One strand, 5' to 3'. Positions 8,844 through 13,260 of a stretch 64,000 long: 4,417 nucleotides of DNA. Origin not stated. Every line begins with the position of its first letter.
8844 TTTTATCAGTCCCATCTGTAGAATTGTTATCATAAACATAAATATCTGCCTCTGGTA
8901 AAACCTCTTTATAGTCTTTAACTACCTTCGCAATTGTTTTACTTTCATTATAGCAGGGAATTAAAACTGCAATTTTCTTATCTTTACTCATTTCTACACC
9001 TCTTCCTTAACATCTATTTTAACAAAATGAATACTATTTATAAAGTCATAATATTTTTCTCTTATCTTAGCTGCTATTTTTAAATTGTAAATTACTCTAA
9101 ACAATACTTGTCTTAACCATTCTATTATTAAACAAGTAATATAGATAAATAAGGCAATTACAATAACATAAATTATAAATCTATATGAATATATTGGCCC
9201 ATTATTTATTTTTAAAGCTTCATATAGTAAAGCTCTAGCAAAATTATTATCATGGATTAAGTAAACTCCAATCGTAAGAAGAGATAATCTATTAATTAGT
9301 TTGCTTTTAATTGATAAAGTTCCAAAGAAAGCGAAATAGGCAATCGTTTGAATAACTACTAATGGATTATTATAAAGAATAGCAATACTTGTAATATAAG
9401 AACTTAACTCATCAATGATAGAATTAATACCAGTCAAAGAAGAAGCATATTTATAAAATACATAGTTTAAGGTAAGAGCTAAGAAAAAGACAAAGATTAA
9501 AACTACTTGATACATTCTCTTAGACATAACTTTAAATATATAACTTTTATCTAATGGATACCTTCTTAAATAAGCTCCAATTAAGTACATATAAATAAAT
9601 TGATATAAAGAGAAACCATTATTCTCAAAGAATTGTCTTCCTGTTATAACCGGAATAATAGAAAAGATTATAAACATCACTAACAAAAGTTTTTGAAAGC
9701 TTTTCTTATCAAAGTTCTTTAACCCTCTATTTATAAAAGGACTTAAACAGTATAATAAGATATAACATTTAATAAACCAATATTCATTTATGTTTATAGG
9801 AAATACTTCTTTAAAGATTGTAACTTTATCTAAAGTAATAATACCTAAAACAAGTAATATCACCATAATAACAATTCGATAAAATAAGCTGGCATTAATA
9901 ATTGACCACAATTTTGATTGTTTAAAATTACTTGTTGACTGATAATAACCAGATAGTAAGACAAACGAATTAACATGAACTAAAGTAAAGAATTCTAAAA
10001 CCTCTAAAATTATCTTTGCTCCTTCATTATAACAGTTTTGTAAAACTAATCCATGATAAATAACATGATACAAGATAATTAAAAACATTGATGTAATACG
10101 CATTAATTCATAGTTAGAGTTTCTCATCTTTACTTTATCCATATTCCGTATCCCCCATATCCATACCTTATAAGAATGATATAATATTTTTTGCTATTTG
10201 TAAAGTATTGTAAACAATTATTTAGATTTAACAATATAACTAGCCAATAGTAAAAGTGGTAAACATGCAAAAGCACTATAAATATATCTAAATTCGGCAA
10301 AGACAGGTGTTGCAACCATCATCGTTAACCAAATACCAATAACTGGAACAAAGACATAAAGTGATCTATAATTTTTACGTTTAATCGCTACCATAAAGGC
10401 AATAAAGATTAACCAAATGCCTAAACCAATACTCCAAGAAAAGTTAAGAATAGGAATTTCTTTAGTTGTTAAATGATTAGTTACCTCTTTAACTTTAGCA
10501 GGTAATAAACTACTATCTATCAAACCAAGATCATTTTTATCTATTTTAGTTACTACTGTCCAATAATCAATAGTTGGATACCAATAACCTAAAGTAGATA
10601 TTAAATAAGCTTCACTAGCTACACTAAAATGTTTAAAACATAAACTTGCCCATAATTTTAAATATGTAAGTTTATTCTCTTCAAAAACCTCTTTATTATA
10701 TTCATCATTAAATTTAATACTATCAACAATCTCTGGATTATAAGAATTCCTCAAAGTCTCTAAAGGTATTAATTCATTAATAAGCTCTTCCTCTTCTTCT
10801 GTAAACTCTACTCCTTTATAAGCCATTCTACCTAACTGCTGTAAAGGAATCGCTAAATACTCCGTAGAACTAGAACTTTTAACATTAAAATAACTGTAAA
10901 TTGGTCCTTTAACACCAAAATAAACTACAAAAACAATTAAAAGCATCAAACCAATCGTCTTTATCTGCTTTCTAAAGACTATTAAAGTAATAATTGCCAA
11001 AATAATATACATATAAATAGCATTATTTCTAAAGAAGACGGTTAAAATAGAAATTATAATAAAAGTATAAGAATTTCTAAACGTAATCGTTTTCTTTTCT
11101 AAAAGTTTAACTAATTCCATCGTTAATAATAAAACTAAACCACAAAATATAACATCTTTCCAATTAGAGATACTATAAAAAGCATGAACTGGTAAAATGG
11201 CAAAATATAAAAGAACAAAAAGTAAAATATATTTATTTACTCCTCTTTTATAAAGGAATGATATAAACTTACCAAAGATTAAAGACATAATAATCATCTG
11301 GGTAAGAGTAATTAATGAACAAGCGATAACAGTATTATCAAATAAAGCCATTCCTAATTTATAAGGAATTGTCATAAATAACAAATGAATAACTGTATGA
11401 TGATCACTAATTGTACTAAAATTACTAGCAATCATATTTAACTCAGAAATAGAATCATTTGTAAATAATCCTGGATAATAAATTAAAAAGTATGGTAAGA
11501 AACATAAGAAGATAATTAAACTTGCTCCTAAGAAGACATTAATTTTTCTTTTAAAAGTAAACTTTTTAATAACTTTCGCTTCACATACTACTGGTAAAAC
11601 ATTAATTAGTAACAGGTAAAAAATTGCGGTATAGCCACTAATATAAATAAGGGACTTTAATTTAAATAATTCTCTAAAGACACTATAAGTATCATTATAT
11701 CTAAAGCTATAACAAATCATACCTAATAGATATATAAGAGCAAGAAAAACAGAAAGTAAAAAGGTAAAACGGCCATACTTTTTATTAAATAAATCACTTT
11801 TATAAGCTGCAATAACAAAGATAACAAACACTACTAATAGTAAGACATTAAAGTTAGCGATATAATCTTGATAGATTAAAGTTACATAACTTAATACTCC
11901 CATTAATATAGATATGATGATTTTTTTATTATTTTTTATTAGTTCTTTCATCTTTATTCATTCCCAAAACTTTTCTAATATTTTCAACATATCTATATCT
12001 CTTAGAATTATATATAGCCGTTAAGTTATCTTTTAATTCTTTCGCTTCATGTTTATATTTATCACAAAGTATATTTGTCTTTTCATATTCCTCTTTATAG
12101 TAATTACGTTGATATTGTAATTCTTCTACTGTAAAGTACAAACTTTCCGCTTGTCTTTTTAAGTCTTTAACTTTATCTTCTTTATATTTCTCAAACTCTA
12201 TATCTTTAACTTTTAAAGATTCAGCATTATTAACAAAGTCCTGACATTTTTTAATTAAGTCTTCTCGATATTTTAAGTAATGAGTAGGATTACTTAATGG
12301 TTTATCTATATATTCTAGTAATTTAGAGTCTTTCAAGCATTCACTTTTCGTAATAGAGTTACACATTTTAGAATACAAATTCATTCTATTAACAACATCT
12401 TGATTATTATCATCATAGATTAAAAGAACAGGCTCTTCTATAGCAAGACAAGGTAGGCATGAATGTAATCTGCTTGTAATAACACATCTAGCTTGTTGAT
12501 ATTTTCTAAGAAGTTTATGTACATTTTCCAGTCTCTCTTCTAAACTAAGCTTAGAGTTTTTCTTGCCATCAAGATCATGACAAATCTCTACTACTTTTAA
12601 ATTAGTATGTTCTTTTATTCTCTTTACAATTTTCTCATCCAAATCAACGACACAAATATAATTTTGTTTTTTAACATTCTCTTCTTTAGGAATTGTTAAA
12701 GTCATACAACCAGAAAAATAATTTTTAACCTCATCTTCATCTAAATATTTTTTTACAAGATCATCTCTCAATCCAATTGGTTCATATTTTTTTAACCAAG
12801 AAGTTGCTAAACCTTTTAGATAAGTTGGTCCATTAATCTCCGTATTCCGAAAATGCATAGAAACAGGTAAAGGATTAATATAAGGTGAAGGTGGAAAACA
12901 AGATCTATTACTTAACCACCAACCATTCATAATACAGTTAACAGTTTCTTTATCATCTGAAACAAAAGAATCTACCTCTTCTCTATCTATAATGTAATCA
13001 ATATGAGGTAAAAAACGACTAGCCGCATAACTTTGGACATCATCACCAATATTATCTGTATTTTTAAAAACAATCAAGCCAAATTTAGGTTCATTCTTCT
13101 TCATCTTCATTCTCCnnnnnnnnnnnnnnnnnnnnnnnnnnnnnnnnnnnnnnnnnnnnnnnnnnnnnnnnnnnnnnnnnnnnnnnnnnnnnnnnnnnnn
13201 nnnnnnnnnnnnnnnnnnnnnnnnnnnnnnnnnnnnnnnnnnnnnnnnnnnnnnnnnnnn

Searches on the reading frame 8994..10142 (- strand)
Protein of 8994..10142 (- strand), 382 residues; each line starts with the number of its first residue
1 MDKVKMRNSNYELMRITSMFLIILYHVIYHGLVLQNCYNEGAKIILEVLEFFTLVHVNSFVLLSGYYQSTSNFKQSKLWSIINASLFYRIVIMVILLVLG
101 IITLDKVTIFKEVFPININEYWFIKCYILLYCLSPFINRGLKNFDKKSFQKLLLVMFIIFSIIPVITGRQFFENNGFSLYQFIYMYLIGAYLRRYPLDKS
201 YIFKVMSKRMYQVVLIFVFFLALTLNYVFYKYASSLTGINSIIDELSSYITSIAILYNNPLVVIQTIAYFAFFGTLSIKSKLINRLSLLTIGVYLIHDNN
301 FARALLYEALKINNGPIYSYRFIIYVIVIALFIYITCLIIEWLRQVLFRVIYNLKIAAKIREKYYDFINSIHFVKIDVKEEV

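Call 3: search_protein_families(library=pfam, proteins=[window:8994-10142:-])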
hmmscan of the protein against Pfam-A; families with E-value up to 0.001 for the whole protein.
window:8994-10142:- (382 aa): 1 family
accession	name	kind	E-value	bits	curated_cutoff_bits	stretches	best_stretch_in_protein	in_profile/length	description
PF01757.29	Acyl_transf_3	-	1.9e-17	63.7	31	1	10-340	3-324/326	Acyltransferase domain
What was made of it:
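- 8994..10142 (-): Acyl_transf_3 membrane O-acyltransferase in the same operon. Pfam PF01757 at 1.9e-17 (call 3).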

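Call 4: search_protein_families(library=ncbifam, proteins=[window:8994-10142:-])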
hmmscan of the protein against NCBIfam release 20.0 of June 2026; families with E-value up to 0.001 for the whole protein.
window:8994-10142:- (382 aa): 0 families

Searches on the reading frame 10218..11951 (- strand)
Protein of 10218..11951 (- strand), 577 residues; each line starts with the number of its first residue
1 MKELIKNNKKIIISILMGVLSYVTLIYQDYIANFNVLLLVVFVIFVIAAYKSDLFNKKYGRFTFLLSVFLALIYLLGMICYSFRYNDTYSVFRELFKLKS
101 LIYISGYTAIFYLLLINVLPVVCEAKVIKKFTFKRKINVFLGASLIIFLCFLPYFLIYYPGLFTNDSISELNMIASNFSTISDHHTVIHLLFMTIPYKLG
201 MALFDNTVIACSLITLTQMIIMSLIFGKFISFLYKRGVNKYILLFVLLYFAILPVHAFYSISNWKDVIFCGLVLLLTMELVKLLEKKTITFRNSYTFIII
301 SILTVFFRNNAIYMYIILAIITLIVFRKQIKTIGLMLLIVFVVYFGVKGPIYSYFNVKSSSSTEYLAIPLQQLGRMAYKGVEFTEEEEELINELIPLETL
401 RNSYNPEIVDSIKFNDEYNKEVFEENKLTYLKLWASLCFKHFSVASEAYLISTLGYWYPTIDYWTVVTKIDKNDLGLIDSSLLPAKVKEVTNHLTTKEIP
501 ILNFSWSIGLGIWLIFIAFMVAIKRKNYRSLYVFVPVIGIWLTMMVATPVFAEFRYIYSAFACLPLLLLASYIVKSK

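Call 3: search_protein_families(library=pfam, proteins=[window:10218-11951:-])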
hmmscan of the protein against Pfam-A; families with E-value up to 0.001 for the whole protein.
window:10218-11951:- (577 aa): 1 family
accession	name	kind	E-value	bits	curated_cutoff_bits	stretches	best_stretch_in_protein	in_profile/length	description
PF19484.4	DUF6020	-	1e-29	103.8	28.3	1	176-571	177-590/604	Family of unknown function (DUF6020)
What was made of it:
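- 10218..11951 (-): DUF6020 polytopic membrane protein. Candidate second GT-C, the hexose acceptor-side enzyme. Pfam DUF6020 at 1e-29 (call 3).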

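Call 4: search_protein_families(library=ncbifam, proteins=[window:10218-11951:-])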
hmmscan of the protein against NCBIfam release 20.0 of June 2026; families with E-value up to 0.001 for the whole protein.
window:10218-11951:- (577 aa): 0 families

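Call 69: search_solved_structures(query=window:10218-11951:-, max_evalue=10)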
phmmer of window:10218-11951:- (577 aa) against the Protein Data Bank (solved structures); distinct sequences matched with E-value up to 10: 0.

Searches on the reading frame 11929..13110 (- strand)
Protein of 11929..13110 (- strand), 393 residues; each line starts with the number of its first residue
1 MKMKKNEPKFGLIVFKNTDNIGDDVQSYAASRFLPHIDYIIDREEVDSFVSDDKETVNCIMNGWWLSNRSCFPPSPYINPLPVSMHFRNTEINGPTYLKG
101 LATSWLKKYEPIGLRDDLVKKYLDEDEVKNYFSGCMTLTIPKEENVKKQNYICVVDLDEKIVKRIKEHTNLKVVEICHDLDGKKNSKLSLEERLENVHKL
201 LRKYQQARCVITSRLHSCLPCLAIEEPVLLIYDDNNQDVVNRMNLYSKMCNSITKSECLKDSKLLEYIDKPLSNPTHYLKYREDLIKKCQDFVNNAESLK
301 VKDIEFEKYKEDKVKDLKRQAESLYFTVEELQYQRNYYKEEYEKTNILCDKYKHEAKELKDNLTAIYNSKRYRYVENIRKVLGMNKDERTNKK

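Call 3: search_protein_families(library=pfam, proteins=[window:11929-13110:-])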
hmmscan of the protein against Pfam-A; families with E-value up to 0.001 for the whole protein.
window:11929-13110:- (393 aa): 1 family
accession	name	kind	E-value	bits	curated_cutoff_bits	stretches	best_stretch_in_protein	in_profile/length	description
PF04230.19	PS_pyruv_trans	-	5.9e-15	56.4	25.3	1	20-232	1-277/280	Polysaccharide pyruvyl transferase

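Call 4: search_protein_families(library=ncbifam, proteins=[window:11929-13110:-])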
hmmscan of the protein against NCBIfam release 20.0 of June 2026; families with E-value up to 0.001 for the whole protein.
window:11929-13110:- (393 aa): 0 families
